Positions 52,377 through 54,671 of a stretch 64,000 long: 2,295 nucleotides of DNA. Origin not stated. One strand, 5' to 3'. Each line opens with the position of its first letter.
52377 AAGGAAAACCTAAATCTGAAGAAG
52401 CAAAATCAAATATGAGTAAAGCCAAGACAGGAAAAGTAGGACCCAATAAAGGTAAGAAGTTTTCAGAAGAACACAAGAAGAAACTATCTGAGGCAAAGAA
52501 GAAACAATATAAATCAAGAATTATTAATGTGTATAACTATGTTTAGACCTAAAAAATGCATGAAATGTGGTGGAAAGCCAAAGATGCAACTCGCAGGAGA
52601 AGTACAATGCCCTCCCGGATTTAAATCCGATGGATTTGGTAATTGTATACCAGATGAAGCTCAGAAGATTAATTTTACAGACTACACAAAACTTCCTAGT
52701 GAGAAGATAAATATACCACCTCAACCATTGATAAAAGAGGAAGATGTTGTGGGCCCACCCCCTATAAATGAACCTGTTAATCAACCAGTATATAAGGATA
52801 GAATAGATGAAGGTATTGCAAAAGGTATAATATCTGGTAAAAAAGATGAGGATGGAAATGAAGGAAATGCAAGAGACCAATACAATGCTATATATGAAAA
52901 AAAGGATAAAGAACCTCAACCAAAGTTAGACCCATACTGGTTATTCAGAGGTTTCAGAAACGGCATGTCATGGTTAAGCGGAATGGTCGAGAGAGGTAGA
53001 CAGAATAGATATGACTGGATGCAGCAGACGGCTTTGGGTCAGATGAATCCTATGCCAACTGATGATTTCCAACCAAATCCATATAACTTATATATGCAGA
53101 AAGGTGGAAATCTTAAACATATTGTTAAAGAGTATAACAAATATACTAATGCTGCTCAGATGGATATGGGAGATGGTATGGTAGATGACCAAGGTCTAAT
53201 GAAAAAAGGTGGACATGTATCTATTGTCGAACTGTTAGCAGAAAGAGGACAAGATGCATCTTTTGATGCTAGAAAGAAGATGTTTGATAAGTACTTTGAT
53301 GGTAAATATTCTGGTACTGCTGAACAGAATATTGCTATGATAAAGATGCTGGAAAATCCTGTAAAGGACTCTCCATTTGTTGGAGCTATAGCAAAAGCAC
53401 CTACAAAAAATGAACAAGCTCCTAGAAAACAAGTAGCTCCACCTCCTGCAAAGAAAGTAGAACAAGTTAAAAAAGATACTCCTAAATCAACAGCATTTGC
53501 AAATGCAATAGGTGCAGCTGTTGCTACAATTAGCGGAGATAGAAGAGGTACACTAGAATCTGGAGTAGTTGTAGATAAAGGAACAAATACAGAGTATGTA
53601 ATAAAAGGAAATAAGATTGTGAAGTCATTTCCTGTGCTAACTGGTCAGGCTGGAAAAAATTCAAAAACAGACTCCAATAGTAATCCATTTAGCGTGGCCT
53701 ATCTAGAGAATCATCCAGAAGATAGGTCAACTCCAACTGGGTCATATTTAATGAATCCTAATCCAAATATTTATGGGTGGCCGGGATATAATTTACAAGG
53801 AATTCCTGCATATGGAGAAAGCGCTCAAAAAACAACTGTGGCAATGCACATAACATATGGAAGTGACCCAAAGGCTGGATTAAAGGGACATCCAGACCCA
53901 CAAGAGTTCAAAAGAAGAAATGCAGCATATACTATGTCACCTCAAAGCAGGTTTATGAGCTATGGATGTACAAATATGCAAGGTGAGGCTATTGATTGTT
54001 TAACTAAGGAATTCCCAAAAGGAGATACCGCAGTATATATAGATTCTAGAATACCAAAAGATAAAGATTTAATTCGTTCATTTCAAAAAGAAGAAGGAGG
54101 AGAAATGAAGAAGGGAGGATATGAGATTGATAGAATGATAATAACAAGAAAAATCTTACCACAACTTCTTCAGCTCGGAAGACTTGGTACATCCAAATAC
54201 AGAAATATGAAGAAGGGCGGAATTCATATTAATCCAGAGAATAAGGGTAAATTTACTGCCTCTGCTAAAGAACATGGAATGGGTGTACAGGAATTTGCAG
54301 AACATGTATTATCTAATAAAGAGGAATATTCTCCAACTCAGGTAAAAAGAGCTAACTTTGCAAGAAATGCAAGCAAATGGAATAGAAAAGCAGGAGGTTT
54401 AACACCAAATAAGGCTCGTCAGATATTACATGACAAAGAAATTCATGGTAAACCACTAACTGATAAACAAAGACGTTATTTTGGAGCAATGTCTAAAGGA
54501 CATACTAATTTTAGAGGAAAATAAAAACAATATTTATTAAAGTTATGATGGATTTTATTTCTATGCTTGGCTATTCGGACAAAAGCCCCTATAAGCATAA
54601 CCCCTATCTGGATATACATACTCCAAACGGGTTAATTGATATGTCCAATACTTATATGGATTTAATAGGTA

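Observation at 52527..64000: Module of very large virion proteins with two different peptidoglycan-remodelling domains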

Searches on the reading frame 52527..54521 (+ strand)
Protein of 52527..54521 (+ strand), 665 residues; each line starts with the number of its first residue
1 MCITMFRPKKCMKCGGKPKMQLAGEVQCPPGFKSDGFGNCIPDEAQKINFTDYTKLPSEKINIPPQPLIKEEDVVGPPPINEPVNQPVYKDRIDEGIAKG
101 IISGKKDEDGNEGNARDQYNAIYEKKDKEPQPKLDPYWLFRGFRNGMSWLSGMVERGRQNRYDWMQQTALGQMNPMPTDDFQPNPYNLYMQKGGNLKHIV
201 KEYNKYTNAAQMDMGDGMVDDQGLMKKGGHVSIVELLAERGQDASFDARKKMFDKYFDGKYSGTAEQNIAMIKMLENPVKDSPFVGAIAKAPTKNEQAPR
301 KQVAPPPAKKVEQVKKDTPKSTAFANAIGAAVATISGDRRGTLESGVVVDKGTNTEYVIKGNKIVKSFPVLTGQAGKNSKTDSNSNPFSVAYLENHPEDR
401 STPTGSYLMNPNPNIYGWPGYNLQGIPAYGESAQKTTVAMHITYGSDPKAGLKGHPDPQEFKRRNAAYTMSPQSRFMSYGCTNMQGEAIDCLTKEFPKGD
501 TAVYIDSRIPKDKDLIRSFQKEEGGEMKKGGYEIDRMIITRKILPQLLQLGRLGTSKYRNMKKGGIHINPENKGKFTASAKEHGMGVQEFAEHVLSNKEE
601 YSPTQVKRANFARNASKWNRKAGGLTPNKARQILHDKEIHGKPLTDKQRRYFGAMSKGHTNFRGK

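Call 6: search_protein_families(library=pfam, proteins=[window:52527-54521:+], max_evalue=0.1)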
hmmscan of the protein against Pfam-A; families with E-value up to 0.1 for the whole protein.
window:52527-54521:+ (665 aa): 2 families
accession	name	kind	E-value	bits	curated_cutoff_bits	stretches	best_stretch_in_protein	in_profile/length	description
PF03734.19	YkuD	-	1.9e-07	32.2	23.4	1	347-505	4-146/146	L,D-transpeptidase catalytic domain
PF12200.13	DUF3597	-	0.015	16.2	29.8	1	230-274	69-114/127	Domain of unknown function (DUF3597)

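Call 7: search_protein_families(library=phrogs, proteins=[window:52527-54521:+], max_evalue=0.01)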
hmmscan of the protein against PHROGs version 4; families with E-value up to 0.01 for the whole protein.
window:52527-54521:+ (665 aa): 3 families
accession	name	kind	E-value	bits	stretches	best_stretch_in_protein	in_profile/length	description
phrog_2307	-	other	7.4e-10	39.9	1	228-311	31-114/212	L-alanyl-D-glutamate peptidase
phrog_20603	-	unknown function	4.6e-05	24.4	1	572-612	10-50/59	-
phrog_5115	-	moron, auxiliary metabolic gene and host takeover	0.0015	18.8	1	229-325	150-235/283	ferredoxin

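Call 9: search_dna_similar(query=window:52527-54521:+, collection=phages, mode=protein, max_rows=30)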
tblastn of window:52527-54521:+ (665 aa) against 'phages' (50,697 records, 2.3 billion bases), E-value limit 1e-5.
Records with a match: 17; places in all: 17; records where one place covers at least 80% of the query: 0.
Best place of each record, by identity: 60-80% 2; <60% 15.
By first word of the organism name: uncultured 12; Caudoviricetes 3; Bacteriophage 2.
By host as written in the record: - 14; Bacteroides cellulosilyticus 2; Methanofastidiosa 1.
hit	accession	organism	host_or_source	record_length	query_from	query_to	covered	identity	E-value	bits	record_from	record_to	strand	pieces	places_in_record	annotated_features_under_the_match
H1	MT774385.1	uncultured phage cr108_1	human feces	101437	544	625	12%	54.9%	9e-17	91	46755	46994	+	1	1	hypothetical protein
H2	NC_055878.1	uncultured phage cr108_1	human feces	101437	544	625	12%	54.9%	9e-17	91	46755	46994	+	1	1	hypothetical protein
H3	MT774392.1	uncultured phage cr128_1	human feces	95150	559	624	10%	59.1%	7e-14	82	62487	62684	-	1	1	hypothetical protein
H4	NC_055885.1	uncultured phage cr128_1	human feces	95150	559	624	10%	59.1%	7e-14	82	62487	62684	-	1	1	hypothetical protein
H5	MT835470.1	Bacteriophage sp.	human fecal samples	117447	552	621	11%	53.5%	2e-9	67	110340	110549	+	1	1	record has no annotation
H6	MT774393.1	uncultured phage cr127_1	human feces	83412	566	624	9%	58.7%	2e-12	77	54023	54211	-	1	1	putative endolysin/lysozyme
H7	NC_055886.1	uncultured phage cr127_1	human feces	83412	566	624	9%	58.7%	2e-12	77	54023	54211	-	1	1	putative endolysin/lysozyme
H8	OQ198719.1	Caudoviricetes sp. 'Rudgehvirus jaberico'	Bacteroides cellulosilyticus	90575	564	626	9%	54.0%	1e-10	71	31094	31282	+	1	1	hypothetical protein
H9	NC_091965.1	Caudoviricetes sp. 'Rudgehvirus jaberico'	Bacteroides cellulosilyticus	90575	564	626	9%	54.0%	1e-10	71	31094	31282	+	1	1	hypothetical protein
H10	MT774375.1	uncultured phage cr50_1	human feces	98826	562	614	8%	62.3%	3e-8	64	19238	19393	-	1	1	transcriptional regulator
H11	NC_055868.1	uncultured phage cr50_1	human feces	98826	562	614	8%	62.3%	3e-8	64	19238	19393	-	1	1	transcriptional regulator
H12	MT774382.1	uncultured phage cr10_1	human feces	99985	562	618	9%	56.1%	2e-9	67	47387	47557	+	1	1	transcriptional regulator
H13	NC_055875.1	uncultured phage cr10_1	human feces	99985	562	618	9%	56.1%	2e-9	67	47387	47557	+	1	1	transcriptional regulator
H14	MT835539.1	Bacteriophage sp.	human fecal samples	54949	561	625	10%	47.9%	1e-5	55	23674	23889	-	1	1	record has no annotation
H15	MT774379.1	uncultured phage cr118_1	human feces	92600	562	619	9%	51.7%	2e-7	61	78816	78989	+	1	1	transcriptional regulator | hypothetical protein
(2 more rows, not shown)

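Call 15: find_related_loci(query=window:52527-54521:+, collection=viral_contigs, flank=10000)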
Query window:52527-54521:+ (665 aa) in viral_contigs; peptide patterns used: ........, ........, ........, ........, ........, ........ (x = any residue, [..] = any of these).
13 stretches matched a pattern; 1 encode a relative of the query (tblastn E <= 1e-3); 1 distinct loci.
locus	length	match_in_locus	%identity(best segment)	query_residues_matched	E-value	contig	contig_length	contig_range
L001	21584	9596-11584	99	3-665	0e+0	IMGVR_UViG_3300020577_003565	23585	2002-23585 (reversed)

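Call 16: find_homologous_proteins(query=window:52527-54521:+, max_evalue=0.001)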
Query window:52527-54521:+ (665 aa): 93 proteins with E <= 0.001 among 6709 candidates.
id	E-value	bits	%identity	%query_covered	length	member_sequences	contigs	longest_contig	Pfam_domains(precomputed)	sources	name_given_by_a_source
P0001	0.0e+0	1514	99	99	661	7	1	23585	PF03734.20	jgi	-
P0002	0.0e+0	1467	96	98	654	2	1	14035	PF03734.20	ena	-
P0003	0.0e+0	1450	95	99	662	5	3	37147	PF03734.20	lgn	-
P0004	0.0e+0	1449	95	99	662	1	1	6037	PF03734.20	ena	-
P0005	0.0e+0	1444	94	99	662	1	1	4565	PF03734.20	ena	-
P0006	0.0e+0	1331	89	99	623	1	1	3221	PF03734.20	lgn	-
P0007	0.0e+0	1304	86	99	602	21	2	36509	PF03734.20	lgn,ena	-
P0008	0.0e+0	1150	76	100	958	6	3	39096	PF03734.20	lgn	-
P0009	9.3e-281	951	65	100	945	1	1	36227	PF03734.20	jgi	-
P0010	1.8e-136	475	93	29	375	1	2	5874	-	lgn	-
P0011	6.4e-96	341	67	21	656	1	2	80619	-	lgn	-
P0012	2.0e-95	339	47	60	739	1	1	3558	PF19058.6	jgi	-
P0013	1.2e-93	333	47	43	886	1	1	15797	-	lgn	-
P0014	2.0e-92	329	64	29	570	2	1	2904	PF03734.20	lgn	-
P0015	2.0e-87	312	52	34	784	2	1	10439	PF19058.6,PF03734.20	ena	-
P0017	6.9e-81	291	52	29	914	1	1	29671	PF19058.6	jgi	jgi:hypothetical protein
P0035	7.6e-60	221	56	28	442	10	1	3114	PF02643.21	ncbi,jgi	jgi:uncharacterized membrane protein (UPF0127 family)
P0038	1.5e-56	210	33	79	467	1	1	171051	PF03734.20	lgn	-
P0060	2.5e-46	177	30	46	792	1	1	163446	PF03734.20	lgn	-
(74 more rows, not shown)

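Call 18: search_solved_structures(query=window:52527-54521:+, max_evalue=1, show_alignments=3)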
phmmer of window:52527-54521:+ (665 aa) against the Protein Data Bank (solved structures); distinct sequences matched with E-value up to 1: 1.
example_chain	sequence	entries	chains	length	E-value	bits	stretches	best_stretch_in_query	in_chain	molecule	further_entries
4qfv_A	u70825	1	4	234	0.7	11.5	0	227-258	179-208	ANK-N5C-281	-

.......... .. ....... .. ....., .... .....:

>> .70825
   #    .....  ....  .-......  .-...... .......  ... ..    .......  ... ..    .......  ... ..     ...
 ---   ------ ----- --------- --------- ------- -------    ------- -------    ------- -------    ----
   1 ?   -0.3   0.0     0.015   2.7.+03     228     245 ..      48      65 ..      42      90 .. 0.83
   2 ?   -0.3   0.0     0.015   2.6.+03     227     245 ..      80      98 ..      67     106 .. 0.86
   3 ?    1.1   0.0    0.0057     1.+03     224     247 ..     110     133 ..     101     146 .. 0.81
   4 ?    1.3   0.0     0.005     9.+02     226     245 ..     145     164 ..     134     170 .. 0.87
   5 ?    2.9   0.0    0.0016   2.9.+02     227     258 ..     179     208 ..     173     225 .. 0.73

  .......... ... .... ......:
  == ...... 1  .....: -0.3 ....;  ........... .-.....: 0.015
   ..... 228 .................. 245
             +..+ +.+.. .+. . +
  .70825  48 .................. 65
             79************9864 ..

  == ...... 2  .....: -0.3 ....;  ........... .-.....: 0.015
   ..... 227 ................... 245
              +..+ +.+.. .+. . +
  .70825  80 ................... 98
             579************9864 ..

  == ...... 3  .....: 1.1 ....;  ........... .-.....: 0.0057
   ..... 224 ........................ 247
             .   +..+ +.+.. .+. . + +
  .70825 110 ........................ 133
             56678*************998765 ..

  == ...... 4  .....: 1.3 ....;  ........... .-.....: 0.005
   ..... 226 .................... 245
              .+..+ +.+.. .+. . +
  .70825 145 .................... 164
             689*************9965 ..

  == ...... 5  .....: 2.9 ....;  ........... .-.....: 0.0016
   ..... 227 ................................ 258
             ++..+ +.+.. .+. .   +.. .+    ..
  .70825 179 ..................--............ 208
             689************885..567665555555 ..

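Call 44: search_protein_families(library=pfam, proteins=[P0012, P0017, P0035], max_evalue=0.001)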
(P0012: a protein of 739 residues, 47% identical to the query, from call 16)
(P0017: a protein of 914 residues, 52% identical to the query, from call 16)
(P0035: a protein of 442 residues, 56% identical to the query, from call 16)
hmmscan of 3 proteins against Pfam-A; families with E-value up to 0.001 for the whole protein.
P0012 (739 aa): 2 families
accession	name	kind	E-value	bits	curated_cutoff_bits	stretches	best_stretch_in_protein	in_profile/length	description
PF19058.5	DUF5754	-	4.2e-10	39.9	27.4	1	232-279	5-49/49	Family of unknown function (DUF5754)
PF03734.19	YkuD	-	8.1e-05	23.7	23.4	1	445-539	5-103/146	L,D-transpeptidase catalytic domain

P0017 (914 aa): 2 families
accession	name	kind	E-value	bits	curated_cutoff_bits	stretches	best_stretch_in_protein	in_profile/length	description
PF19058.5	DUF5754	-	5.1e-07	30.1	27.4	1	221-269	4-49/49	Family of unknown function (DUF5754)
PF03734.19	YkuD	-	4.4e-05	24.5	23.4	1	468-547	5-71/146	L,D-transpeptidase catalytic domain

P0035 (442 aa): 2 families
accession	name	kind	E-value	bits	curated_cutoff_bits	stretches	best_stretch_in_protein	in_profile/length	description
PF02643.20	DUF192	-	3.3e-06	27.6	27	1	50-136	2-80/96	Uncharacterized ACR, COG1430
PF03734.19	YkuD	-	3.5e-05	24.8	23.4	1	164-317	5-141/146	L,D-transpeptidase catalytic domain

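Call 60: find_encoding_contigs(protein=P0038, flank=10000, max_places=1)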
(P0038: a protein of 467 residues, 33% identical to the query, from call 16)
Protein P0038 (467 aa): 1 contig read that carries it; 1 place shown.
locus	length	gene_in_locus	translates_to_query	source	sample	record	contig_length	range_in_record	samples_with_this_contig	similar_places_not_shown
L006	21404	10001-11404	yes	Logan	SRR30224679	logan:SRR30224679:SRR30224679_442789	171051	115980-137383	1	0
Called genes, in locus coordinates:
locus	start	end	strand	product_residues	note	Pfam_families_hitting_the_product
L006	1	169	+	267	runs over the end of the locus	-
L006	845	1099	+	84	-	-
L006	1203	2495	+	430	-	-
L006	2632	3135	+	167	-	-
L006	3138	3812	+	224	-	PF25702:CrAss_Ring_2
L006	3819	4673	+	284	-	PF24228:CrAss_Ring_1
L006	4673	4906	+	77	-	-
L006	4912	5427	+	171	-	PF01145:Band_7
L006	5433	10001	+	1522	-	-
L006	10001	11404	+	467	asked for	PF03734:YkuD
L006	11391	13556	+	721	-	PF26571:VldE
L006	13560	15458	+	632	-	-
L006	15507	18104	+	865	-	-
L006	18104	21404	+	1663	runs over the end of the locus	-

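Call 61: find_encoding_contigs(protein=P0060, flank=10000, max_places=1)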
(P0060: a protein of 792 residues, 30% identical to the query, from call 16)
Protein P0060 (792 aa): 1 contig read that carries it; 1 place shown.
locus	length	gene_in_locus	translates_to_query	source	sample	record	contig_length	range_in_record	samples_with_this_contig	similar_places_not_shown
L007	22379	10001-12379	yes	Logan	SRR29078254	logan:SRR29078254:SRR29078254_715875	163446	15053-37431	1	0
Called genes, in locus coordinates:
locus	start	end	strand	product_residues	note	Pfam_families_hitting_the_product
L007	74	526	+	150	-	PF02517:Rce1-like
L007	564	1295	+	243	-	PF14243:R2K_3, PF18299:R2K_2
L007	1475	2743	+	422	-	-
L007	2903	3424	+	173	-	-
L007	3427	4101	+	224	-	PF25702:CrAss_Ring_2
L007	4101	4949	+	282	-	PF24228:CrAss_Ring_1 (weak)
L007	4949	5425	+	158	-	-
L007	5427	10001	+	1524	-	-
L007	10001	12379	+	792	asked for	PF03734:YkuD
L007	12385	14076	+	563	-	PF26571:VldE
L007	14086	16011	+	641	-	-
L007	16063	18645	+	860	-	-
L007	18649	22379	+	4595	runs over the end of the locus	-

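Call 62: search_protein_families(library=pfam, proteins=[L001:11584-14331:+, L006:11391-13553:+, L007:12385-14073:+], max_evalue=0.05)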
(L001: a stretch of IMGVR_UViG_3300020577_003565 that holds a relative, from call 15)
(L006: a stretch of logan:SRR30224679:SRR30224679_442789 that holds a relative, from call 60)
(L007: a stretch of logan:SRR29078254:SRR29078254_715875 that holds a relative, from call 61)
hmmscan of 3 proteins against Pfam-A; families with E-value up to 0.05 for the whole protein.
L001:11584-14331:+ (916 aa): 1 family
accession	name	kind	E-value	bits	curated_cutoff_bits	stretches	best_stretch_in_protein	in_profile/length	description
PF00877.26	NLPC_P60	-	0.00015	22.2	23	1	786-876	1-73/105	NlpC/P60 family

L006:11391-13553:+ (721 aa): 0 families

L007:12385-14073:+ (563 aa): 0 families

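Call 84: search_solved_structures(query=L001:11800-13266:+, max_evalue=5, show_alignments=2)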
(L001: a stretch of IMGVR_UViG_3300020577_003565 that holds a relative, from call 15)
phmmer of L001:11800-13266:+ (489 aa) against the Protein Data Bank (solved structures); distinct sequences matched with E-value up to 5: 5.
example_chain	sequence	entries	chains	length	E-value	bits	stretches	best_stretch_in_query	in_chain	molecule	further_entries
4dyx_A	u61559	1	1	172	0.11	14.7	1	127-204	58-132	Ferritin heavy chain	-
4dz0_A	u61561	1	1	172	0.22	13.6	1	127-204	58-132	Ferritin heavy chain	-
9v2v_C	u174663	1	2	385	0.65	12.1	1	210-241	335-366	Histone deacetylase RPD3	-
9v2w_C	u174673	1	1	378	0.65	12.1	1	210-241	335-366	Histone deacetylase RPD3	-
7yi0_B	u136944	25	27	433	0.87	11.6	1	210-241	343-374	Histone deacetylase RPD3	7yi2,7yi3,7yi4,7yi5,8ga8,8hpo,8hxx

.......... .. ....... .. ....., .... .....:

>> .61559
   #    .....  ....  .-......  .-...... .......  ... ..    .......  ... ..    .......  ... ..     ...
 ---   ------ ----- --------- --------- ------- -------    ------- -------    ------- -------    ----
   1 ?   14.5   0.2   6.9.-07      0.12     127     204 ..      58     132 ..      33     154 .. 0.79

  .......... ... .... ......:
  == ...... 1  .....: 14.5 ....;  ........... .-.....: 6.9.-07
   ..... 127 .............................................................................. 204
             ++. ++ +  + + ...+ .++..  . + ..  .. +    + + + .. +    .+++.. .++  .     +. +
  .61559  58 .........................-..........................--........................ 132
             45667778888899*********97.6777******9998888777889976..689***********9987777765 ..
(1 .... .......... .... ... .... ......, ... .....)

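Call 85: search_protein_families(library=phrogs, proteins=[L001:11800-13266:+], max_evalue=0.01)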
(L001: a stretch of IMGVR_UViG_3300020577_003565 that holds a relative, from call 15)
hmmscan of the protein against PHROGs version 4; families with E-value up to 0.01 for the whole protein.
L001:11800-13266:+ (489 aa): 0 families

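Call 102: get_annotated_region(hit=H7, flank=9000)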
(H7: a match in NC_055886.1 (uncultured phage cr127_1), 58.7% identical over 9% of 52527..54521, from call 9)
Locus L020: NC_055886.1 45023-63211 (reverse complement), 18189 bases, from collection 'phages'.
description: CrAssphage cr127_1, complete genome.
organism: uncultured phage cr127_1 (NCBI taxid 2772077)
taxonomy: Viruses; Duplodnaviria; Heunggongvirae; Uroviricota; Caudoviricetes; Crassvirales; Crevaviridae; Doltivirinae; Kahucivirus; Kahucivirus intestinalis
host: -; source: human feces; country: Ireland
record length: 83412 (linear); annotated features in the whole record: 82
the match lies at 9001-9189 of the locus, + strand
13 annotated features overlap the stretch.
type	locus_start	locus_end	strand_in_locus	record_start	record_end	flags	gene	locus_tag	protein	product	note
CDS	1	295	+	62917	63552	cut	-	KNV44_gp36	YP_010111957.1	lipocalin-like protein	gp_26498; putative human gut microbiome secreted protein, lipocalin-like protein, BACON binding domain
CDS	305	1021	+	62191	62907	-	-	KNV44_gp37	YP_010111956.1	hypothetical protein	gp_26497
CDS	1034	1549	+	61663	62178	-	-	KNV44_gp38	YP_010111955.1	hypothetical protein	gp_26496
CDS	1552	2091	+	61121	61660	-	-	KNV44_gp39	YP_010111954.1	hypothetical protein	gp_26495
CDS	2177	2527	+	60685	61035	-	-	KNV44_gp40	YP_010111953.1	hypothetical protein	gp_26494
CDS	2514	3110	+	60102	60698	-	-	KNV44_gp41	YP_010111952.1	hypothetical protein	gp_26493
CDS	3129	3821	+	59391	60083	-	-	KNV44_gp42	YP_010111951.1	hypothetical protein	gp_26492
CDS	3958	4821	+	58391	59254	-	-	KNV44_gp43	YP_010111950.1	hypothetical protein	gp_26491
CDS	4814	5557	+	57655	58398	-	-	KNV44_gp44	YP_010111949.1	hypothetical protein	gp_26490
CDS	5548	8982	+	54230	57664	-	-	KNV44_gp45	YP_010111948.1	hypothetical protein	gp_26489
CDS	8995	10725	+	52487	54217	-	-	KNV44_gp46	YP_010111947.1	putative endolysin/lysozyme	gp_26488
CDS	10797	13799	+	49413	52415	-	-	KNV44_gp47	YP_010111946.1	hypothetical protein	gp_26487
CDS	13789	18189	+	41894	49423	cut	-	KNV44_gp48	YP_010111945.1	hypothetical protein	gp_26486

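Call 103: search_protein_families(library=pfam, proteins=[L020:8995-10722:+, L020:5548-8979:+, L020:10797-13796:+], max_evalue=0.01)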
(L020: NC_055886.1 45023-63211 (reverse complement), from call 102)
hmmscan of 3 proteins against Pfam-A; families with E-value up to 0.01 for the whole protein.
L020:8995-10722:+ (576 aa): 0 families

L020:5548-8979:+ (1144 aa): 0 families

L020:10797-13796:+ (1000 aa): 0 families
